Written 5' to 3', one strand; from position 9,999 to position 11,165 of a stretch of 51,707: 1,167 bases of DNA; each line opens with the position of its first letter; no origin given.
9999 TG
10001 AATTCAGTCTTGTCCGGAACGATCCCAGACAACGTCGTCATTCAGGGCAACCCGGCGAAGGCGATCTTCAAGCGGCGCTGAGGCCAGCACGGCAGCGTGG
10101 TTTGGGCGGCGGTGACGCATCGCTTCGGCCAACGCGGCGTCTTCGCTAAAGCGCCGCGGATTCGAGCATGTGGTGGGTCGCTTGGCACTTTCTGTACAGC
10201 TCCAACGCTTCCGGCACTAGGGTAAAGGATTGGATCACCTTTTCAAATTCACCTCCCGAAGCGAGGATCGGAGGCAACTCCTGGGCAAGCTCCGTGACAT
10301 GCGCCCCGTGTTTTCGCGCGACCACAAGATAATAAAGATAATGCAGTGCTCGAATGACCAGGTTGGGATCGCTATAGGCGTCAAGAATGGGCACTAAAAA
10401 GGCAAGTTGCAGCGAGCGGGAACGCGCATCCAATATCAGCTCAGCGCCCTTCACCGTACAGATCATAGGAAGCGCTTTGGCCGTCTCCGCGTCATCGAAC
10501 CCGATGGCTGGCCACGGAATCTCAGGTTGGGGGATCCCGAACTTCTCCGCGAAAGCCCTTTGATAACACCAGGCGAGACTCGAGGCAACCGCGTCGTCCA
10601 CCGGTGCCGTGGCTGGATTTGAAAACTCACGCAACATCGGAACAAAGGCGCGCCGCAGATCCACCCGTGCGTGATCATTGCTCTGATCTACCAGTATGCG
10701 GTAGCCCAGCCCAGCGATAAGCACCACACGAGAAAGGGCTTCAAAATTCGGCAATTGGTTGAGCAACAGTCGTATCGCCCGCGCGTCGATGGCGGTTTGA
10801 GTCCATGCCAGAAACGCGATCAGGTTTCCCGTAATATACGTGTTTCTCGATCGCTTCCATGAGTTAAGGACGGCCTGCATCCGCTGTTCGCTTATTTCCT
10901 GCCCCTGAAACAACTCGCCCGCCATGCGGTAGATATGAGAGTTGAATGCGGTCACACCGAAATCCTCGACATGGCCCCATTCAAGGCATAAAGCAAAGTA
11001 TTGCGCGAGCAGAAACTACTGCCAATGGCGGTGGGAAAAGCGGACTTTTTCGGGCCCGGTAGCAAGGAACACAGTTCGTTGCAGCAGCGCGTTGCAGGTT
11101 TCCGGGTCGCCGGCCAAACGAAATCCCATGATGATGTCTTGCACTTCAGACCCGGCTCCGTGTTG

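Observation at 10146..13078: Three collinear ORFs reassemble into one ~977-aa lipase-like hydrolase + NACHT NTPase + helical C-terminal protein (NLR/STAND-type immune candidate)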

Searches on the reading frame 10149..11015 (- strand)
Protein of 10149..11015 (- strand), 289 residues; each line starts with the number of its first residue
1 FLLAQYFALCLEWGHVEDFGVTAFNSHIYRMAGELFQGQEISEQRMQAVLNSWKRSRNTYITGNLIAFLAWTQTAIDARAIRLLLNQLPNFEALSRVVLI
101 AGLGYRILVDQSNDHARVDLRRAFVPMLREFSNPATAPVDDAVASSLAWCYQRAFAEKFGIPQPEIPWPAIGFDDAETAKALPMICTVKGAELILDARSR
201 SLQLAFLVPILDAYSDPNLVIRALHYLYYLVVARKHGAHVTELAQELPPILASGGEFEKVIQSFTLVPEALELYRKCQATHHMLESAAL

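Call 61: predict_structure(alignment_id=A2)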
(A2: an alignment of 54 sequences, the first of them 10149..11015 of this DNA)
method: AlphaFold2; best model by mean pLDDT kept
length: 289 residues; sequences in the alignment: 54
mean_pLDDT: 95.6   pTM: 0.93
mean pLDDT of the five models: 95.6, 95.3, 95.0, 94.8, 94.7
residues with pLDDT >= 90: 274; 70-90: 15; 50-70: 0; < 50: 0
segments of 3 or more residues with pLDDT < 50: none
pLDDT, mean of each block of 10 residues (from residue 1): 94 92 91 94 97 96 96 96 98 96 97 95 97 96 98 98 97 95 93 92 95 97 98 96 95 97 98 98 90
secondary structure, 60 per line:
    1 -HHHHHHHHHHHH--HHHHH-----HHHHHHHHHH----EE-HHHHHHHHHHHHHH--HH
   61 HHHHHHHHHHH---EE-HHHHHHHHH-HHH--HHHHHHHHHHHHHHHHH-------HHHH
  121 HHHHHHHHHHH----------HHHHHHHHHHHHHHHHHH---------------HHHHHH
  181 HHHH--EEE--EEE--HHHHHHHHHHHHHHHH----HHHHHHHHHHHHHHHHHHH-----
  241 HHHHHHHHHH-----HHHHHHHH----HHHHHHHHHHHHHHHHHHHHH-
elements in order: H2-13 H16-20 H26-35 H43-56 H59-71 H78-86 H93-109 H117-131 H142-159 H175-184 E187-189 E192-194 H197-212 H217-235 H241-250 H256-263 H268-288

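Call 63: fold_search(model_id=the predicted structure, library=pdb)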
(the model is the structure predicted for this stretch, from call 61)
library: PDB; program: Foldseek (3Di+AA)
matches with E <= 10: 258; with E <= 0.001: 0
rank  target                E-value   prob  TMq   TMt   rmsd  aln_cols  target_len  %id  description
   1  8csp_V                1.9e-01  0.25  0.19  0.16  25.0       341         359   11  Human mitochondrial small subunit assembly intermediate (State A) (released 2022-12-14)
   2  7ue2_A                4.0e-01  0.57  0.30  0.29  14.0       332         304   14  Crystal structure of designed helical repeat protein RPB_PLP3_R6 bound to PLPx6 peptide (released 2023-03-29)
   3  3wfo_C                4.7e-01  0.14  0.17  0.14  15.9       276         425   10  tRNA processing enzyme (apo form 1) (released 2014-01-01)
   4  8csp_4                6.1e-01  0.05  0.11  0.07  26.2       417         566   12  Human mitochondrial small subunit assembly intermediate (State A) (released 2022-12-14)
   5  4c0e_A                6.7e-01  0.11  0.17  0.11  20.6       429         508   10  Structure of the NOT1 superfamily homology domain from Chaetomium thermophilum (released 2013-10-09)
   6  3wfp_B                7.6e-01  0.10  0.17  0.13  15.2       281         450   12  tRNA processing enzyme (apo form 2) (released 2014-01-01)
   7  9qpq_J                8.3e-01  0.30  0.23  0.22  10.8       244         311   14  The structure of the COPI leaf bound to GOLPH3 (released 2025-10-22)
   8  3wfp_A                8.6e-01  0.13  0.19  0.14  15.1       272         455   12  tRNA processing enzyme (apo form 2) (released 2014-01-01)
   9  3wfq_G                9.0e-01  0.11  0.18  0.13  15.6       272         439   10  tRNA processing enzyme complex 1 (released 2014-01-01)
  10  4wz9_A                9.4e-01  0.16  0.23  0.10  16.4       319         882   10  APN1 from Anopheles gambiae (released 2015-06-17)
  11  6whb                  9.8e-01  0.12  0.19  0.19  15.8       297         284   11  MEKK1 TOG domain (548-867) (released 2020-08-26)
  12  4wz9_B                1.0e+00  0.16  0.23  0.10  15.6       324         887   12  APN1 from Anopheles gambiae (released 2015-06-17)
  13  4ct6_B                1.1e+00  0.30  0.26  0.27  13.5       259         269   12  CNOT9-CNOT1 complex (released 2014-05-07)
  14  9bax_D                1.1e+00  0.13  0.23  0.14  15.8       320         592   13  PI4KA complex bound to C-terminus of EFR3A (released 2024-11-27)
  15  5onb_E                1.1e+00  0.23  0.26  0.27  15.4       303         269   10  Drosophila Bag-of-marbles CBM peptide bound to human CAF40 (released 2017-12-27)
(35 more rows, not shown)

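Call 64: search_protein_representatives(protein=window:10149-11015:-)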
Query: 289 residues. Proteins with E-value up to 0.001 (for the whole library): 158; up to 1e-10: 106; up to 1e-30: 31. The best 150 are listed.
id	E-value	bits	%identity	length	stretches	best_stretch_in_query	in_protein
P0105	2.9e-107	374.6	70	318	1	1-237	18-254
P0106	9.0e-101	353.3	54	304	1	1-280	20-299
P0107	6.9e-93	327.4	52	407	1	1-287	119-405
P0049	1.9e-90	319.4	52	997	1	1-288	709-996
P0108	1.7e-89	316.3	50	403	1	1-287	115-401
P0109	5.7e-88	311.3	50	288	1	2-285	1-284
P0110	2.7e-87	309.1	58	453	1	1-235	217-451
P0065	5.5e-82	291.6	50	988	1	1-283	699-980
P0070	3.9e-73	262.6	46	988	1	4-286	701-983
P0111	5.3e-62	226.1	40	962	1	1-278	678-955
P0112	7.0e-61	222.4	81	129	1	163-288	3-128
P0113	3.8e-46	174.1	35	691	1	1-279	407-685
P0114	7.6e-42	160.0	51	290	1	31-182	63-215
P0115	1.9e-40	155.4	42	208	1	77-282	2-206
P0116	8.4e-40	153.3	36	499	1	1-281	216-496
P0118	2.1e-39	152.0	32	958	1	1-281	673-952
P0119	4.1e-38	147.7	33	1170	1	1-282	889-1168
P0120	9.2e-38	146.6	33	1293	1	1-278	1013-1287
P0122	6.0e-37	143.9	33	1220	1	1-277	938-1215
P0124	2.0e-34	135.6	34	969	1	1-280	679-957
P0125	3.9e-34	134.7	33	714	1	1-281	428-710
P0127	3.0e-32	128.5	30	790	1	1-280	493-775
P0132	4.2e-31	124.7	33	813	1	1-282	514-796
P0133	3.1e-30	121.9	35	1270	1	1-282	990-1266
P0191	2.4e-13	66.5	27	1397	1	1-277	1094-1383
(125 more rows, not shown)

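Call 65: search_protein_families(library=pfam, max_evalue=0.001, proteins=[P0119, P0120, P0122, P0133, P0191, P0113, P0125, P0127, P0132])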
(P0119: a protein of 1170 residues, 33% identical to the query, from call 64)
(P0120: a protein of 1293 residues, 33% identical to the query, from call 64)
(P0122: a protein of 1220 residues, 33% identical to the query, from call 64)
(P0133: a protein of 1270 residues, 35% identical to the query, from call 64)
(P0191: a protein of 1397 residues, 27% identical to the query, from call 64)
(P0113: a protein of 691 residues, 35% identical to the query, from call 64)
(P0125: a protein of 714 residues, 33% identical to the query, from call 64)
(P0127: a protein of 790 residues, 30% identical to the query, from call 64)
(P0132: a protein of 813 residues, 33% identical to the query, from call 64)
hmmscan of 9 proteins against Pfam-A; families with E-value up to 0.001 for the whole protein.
P0119 (1170 aa): 6 families
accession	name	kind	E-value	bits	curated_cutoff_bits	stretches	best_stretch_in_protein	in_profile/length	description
PF00069.31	Pkinase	-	3e-47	161.7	31.7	1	2-237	15-255/263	Protein kinase domain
PF07714.23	PK_Tyr_Ser-Thr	-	1.4e-29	103.6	23.1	1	11-234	28-249/258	Protein tyrosine and serine/threonine kinase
PF05729.18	NACHT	-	3.8e-08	33.8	26.7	1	543-719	1-156/167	NACHT domain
PF03109.22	ABC1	-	3.3e-06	26.9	22.9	1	62-132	144-214/244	ABC1 atypical kinase-like domain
PF13401.12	AAA_22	-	6.7e-06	26.9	27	1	545-680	8-111/130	AAA domain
PF13191.12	AAA_16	-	0.00018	22.5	32.6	1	532-656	12-144/167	AAA ATPase domain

P0120 (1293 aa): 8 families
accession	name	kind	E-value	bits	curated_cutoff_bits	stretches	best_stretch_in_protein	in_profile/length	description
PF00069.31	Pkinase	-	5.2e-43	147.8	31.7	1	79-336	2-253/263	Protein kinase domain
PF07714.23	PK_Tyr_Ser-Thr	-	1.5e-26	93.7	23.1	1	79-308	2-226/258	Protein tyrosine and serine/threonine kinase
PF05729.18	NACHT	-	1.6e-09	38.3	26.7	1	668-846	3-160/167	NACHT domain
PF13401.12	AAA_22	-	5.4e-07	30.4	27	1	664-811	4-119/130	AAA domain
PF13191.12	AAA_16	-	4.7e-06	27.6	32.6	1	654-692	12-51/167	AAA ATPase domain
PF03109.22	ABC1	-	6e-06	26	22.9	1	152-224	143-215/244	ABC1 atypical kinase-like domain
PF06293.20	Kdo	-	2e-05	24.6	21.3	1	153-225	93-171/207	Lipopolysaccharide kinase (Kdo/WaaP) family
PF25199.1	nSTAND_NTPase5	-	0.00037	20.8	34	0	649-690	23-66/145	Novel STAND NTPase 5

P0122 (1220 aa): 6 families
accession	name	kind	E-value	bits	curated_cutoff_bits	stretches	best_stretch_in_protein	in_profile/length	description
PF00069.31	Pkinase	-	1.1e-43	149.9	31.7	1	22-279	1-254/263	Protein kinase domain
PF07714.23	PK_Tyr_Ser-Thr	-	1.8e-30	106.6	23.1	1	24-277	3-249/258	Protein tyrosine and serine/threonine kinase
PF05729.18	NACHT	-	3e-10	40.6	26.7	1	601-740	3-124/167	NACHT domain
PF03109.22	ABC1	-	5.9e-06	26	22.9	1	67-172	110-214/244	ABC1 atypical kinase-like domain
PF06293.20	Kdo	-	3.8e-05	23.7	21.3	1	61-170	52-167/207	Lipopolysaccharide kinase (Kdo/WaaP) family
PF25199.1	nSTAND_NTPase5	-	0.00095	19.4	34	0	585-626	24-69/145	Novel STAND NTPase 5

P0133 (1270 aa): 10 families
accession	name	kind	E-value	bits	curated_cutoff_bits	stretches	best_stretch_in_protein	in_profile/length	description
PF00069.31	Pkinase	-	2.7e-45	155.3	31.7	1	65-329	2-255/263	Protein kinase domain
PF07714.23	PK_Tyr_Ser-Thr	-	7.3e-28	98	23.1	1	66-278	3-206/258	Protein tyrosine and serine/threonine kinase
PF03109.22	ABC1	-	5.5e-08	32.7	22.9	1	134-215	137-219/244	ABC1 atypical kinase-like domain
PF01636.29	APH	-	4e-06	27.2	23.2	0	68-158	3-89/239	Phosphotransferase enzyme family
PF13191.12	AAA_16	-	1.2e-05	26.3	32.6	1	635-704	12-85/167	AAA ATPase domain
PF05729.18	NACHT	-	1.2e-05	25.7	26.7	1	648-779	2-111/167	NACHT domain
PF14531.12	Kinase-like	-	1.4e-05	25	25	1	166-324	150-289/289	Kinase-like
PF25199.1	nSTAND_NTPase5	-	4e-05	23.9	34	1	628-678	21-70/145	Novel STAND NTPase 5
PF06293.20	Kdo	-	5e-05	23.3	21.3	1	137-213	90-172/207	Lipopolysaccharide kinase (Kdo/WaaP) family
PF13401.12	AAA_22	-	0.00039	21.2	27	0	645-758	4-95/130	AAA domain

P0191 (1397 aa): 7 families
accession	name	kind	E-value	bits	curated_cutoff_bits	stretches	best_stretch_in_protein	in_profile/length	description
PF00069.31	Pkinase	-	5.3e-48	164.1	31.7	1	2-237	13-255/263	Protein kinase domain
PF07714.23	PK_Tyr_Ser-Thr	-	1.1e-36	127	23.1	1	11-237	26-252/258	Protein tyrosine and serine/threonine kinase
PF13191.12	AAA_16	-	1.1e-07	32.9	32.6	1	676-767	2-101/167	AAA ATPase domain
PF05729.18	NACHT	-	6.3e-07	29.8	26.7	1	700-817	3-113/167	NACHT domain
PF01636.29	APH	-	6e-06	26.6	23.2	0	102-139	163-201/239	Phosphotransferase enzyme family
PF13401.12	AAA_22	-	6.3e-05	23.7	27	1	699-820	7-110/130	AAA domain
PF03109.22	ABC1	-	0.00028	20.6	22.9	1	59-140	139-219/244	ABC1 atypical kinase-like domain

P0113 (691 aa): 4 families
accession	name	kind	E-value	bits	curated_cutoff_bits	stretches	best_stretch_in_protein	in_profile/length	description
PF13191.12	AAA_16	-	1.6e-08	35.7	32.6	1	53-201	7-160/167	AAA ATPase domain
PF05729.18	NACHT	-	2.3e-07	31.2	26.7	1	71-249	1-161/167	NACHT domain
PF25199.1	nSTAND_NTPase5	-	2.5e-05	24.6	34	1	55-95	24-66/145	Novel STAND NTPase 5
PF13401.12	AAA_22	-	0.00018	22.2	27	1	69-203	4-110/130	AAA domain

P0125 (714 aa): 5 families
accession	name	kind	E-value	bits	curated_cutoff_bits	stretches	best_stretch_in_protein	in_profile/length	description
PF05729.18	NACHT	-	3.8e-07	30.5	26.7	1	84-195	1-95/167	NACHT domain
PF25199.1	nSTAND_NTPase5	-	2.5e-06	27.8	34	1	64-108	22-66/145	Novel STAND NTPase 5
PF13191.12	AAA_16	-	3.6e-06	28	32.6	1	71-120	12-66/167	AAA ATPase domain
PF13401.12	AAA_22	-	0.00063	20.5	27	0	86-126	8-33/130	AAA domain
PF00004.35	AAA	-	0.00071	20.5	21.2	0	87-197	2-73/131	ATPase family associated with various cellular activities (AAA)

P0127 (790 aa): 2 families
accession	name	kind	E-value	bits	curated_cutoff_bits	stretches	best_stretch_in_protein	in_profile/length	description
PF05729.18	NACHT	-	5.2e-06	26.8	26.7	1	148-325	4-160/167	NACHT domain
PF13191.12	AAA_16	-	0.00089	20.2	32.6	0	131-257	12-143/167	AAA ATPase domain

P0132 (813 aa): 5 families
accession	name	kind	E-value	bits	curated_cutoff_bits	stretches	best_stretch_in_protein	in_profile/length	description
PF00486.34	Trans_reg_C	-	6.1e-19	68.3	26.2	1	5-79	2-77/77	Transcriptional regulatory protein, C terminal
PF05729.18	NACHT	-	2.9e-07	30.9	26.7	1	176-352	4-160/167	NACHT domain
PF13191.12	AAA_16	-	1.3e-06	29.4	32.6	1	158-285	11-144/167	AAA ATPase domain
PF13401.12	AAA_22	-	0.0002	22.1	27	0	176-290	9-97/130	AAA domain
PF00005.33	ABC_tran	-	0.00036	21.6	25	0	169-198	8-37/137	ABC transporter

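Call 91: fold_search(model_id=the predicted structure, library=viral)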
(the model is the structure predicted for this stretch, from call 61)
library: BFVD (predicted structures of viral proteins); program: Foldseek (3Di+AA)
matches with E <= 10: 125; with E <= 0.001: 0
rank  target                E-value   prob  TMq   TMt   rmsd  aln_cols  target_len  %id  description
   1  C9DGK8                5.6e-01  0.23  0.25  0.23  15.6       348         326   12  Uncharacterized protein [Delftia phage PhiW-14]
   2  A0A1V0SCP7            6.4e-01  0.12  0.18  0.07  18.2       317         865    9  Uncharacterized protein [Indivirus ILV1]
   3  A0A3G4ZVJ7            9.4e-01  0.10  0.17  0.16  20.5       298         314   11  Sel1 repeat protein [Edafosvirus sp.]
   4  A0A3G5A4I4            1.3e+00  0.08  0.18  0.17  20.5       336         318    9  Sel1 repeat family protein [Harvfovirus sp.]
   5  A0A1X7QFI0            1.6e+00  0.12  0.25  0.25  18.9       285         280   12  (no name in the UniProt tables at hand)
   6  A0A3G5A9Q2            1.6e+00  0.07  0.19  0.13  16.6       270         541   12  E2 ubiquitin-conjugating enzyme [Hyperionvirus sp.]
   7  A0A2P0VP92            1.8e+00  0.06  0.15  0.17  16.1       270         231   10  Uncharacterized protein [Tetraselmis virus 1]
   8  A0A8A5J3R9            2.0e+00  0.05  0.13  0.09  17.6       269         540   11  (no name in the UniProt tables at hand)
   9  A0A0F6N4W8            2.1e+00  0.04  0.14  0.09  22.4       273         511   11  Uncharacterized protein [Bovine herpesvirus 4]
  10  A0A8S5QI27            2.2e+00  0.07  0.19  0.07  18.1       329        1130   10  Minor tail protein [Siphoviridae sp. ctNs77]
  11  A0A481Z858            2.3e+00  0.09  0.21  0.08  17.3       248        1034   10  Methyltransferase [Pithovirus LCPAC202]
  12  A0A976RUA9            2.3e+00  0.03  0.16  0.13  27.8       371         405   10  (no name in the UniProt tables at hand)
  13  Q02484                2.4e+00  0.04  0.13  0.12  22.4       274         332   11  Uncharacterized protein in IE2 5'region (Fragment) [Bovine herpesvirus 4 (strain DN-599)]
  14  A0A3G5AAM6            2.5e+00  0.08  0.21  0.19  16.5       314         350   10  Sel1 repeat family protein [Hyperionvirus sp.]
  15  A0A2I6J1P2            2.6e+00  0.05  0.15  0.14  18.2       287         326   11  Ankyrin-like protein [Vaccinia virus]
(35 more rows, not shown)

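Call 94: list_cluster_members(proteins=[P0119, P0120, P0133, P0132, P0113, P0125, P0118, P0124])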
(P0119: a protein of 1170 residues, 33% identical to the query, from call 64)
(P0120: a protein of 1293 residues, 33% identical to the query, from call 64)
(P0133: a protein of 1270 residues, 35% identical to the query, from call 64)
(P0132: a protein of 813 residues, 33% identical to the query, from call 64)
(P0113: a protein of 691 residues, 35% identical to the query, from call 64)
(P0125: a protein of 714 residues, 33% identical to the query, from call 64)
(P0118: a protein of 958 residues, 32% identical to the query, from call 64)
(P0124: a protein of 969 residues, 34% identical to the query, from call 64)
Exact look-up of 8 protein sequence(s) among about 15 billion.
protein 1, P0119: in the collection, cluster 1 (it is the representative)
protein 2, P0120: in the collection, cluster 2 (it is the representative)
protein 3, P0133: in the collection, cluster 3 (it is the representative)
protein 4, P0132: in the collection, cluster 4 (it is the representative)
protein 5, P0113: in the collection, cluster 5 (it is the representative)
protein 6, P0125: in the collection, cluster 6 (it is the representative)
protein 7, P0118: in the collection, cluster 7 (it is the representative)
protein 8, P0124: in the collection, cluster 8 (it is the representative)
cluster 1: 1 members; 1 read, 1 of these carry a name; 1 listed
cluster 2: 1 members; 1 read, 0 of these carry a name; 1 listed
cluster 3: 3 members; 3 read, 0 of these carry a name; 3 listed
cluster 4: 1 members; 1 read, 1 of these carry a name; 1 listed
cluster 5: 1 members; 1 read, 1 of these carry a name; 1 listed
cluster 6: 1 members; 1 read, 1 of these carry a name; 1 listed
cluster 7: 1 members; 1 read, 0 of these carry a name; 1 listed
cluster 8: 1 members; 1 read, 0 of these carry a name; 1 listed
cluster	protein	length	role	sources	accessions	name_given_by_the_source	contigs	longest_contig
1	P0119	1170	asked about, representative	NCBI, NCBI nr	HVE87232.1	MAG TPA: serine/threonine-protein kinase, partial [Myxococcales bacterium] | serine/threonine-protein kinase [Myxococcales bacterium]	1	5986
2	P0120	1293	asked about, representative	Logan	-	-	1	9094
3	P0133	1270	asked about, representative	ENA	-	-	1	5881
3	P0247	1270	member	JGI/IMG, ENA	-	-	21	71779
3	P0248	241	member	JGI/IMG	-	-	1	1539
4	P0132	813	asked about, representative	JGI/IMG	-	DNA-binding winged helix-turn-helix (wHTH) protein/energy-coupling factor transporter ...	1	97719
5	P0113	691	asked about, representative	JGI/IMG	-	hypothetical protein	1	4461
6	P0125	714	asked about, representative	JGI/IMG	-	hypothetical protein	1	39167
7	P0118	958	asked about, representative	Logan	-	-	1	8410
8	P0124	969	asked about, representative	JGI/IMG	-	-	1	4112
